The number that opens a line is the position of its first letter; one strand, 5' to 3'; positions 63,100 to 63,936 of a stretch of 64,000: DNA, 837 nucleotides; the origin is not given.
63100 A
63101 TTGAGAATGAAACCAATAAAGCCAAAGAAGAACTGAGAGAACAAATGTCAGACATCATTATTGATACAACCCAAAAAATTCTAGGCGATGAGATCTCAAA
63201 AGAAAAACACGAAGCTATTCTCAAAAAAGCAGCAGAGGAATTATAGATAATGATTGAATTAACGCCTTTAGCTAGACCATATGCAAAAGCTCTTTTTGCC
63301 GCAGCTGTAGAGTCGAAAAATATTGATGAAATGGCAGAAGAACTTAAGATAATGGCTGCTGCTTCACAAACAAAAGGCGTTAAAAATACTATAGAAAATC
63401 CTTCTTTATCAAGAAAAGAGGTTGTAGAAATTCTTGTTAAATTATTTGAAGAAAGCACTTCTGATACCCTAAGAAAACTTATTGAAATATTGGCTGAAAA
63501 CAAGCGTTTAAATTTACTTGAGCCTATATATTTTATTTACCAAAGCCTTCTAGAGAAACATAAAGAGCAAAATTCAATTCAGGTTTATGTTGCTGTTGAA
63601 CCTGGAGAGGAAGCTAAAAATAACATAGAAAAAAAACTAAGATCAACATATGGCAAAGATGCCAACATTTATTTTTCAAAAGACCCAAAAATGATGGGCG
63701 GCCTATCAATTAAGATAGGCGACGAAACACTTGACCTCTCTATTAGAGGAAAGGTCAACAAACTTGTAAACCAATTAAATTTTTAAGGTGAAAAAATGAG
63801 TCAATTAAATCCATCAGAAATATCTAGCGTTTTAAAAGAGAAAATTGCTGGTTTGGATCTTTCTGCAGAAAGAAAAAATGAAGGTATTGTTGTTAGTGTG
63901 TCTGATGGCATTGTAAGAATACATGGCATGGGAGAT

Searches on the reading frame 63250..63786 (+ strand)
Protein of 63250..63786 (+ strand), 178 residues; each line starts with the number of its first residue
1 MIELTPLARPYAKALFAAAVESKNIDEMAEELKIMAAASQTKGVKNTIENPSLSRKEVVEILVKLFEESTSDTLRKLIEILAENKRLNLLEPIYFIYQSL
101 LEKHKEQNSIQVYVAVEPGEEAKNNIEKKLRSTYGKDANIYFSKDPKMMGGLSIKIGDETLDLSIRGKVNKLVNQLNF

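Call 20: find_encoding_contigs(protein=window:63250-63786:+, flank=10000, max_places=6)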
Protein window:63250-63786:+ (178 aa): 4 contigs read that carry it; 4 places shown.
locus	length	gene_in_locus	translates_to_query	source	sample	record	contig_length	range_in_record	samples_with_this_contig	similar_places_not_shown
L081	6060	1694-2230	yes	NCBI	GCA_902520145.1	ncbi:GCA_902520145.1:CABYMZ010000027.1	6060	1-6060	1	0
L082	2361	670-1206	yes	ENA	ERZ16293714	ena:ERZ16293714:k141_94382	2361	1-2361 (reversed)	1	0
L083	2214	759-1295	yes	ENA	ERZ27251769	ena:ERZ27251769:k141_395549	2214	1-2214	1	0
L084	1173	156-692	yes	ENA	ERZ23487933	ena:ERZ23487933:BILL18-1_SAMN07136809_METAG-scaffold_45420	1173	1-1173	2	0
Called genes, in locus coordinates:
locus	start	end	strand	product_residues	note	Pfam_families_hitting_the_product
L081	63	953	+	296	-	PF00119:ATP-synt_A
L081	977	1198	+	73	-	PF00137:ATP-synt_C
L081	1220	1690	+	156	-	PF00430:ATP-synt_B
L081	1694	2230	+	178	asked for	PF00213:OSCP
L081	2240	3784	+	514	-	PF02874:ATP-synt_ab_N, PF00006:ATP-synt_ab, PF00306:ATP-synt_ab_C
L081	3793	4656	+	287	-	PF00231:ATP-synt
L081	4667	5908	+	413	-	PF02874:ATP-synt_ab_N, PF00006:ATP-synt_ab, PF22919:ATP-synt_VA_C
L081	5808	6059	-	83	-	?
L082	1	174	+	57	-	?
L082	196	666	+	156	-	PF00430:ATP-synt_B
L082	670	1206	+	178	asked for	PF00213:OSCP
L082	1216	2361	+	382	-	?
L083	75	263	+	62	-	PF00137:ATP-synt_C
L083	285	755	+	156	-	PF00430:ATP-synt_B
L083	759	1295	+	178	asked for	PF00213:OSCP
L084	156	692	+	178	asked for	PF00213:OSCP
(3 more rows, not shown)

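Call 32: find_related_loci(query=L081:4667-5908:+, collection=metagenome_contigs, flank=10000)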
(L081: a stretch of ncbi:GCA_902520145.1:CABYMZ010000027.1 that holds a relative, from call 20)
Query L081:4667-5908:+ (413 aa) in metagenome_contigs; peptide patterns used: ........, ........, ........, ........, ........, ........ (x = any residue, [..] = any of these).
600 stretches matched a pattern (row limit reached: there are more); 593 encode a relative of the query (tblastn E <= 1e-3); the best 80 are kept; 80 distinct loci.
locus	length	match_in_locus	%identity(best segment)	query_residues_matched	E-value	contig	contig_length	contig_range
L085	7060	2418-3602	99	1-395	0e+0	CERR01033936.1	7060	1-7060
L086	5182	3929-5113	99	1-395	0e+0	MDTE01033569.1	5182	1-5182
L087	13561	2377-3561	97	1-395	0e+0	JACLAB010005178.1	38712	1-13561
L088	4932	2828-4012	97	1-395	0e+0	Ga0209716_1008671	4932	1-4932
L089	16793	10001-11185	94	1-395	0e+0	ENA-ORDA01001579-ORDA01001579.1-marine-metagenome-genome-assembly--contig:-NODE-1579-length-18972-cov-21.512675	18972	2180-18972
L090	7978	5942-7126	94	1-395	0e+0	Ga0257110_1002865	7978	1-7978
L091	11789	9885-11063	90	1-393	0e+0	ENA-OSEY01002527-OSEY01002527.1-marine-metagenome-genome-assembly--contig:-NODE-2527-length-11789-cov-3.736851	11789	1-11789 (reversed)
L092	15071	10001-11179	87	1-393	0e+0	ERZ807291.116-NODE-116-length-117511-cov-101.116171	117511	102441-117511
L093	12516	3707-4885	87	1-393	0e+0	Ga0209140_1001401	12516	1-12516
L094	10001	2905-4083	87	1-393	0e+0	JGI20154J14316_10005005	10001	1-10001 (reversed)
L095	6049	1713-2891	87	1-393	0e+0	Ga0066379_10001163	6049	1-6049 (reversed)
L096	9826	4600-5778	87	1-393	0e+0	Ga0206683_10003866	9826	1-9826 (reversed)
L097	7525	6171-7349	87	1-393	0e+0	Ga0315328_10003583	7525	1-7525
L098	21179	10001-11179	84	1-393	0e+0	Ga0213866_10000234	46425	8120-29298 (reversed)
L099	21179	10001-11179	85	1-393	0e+0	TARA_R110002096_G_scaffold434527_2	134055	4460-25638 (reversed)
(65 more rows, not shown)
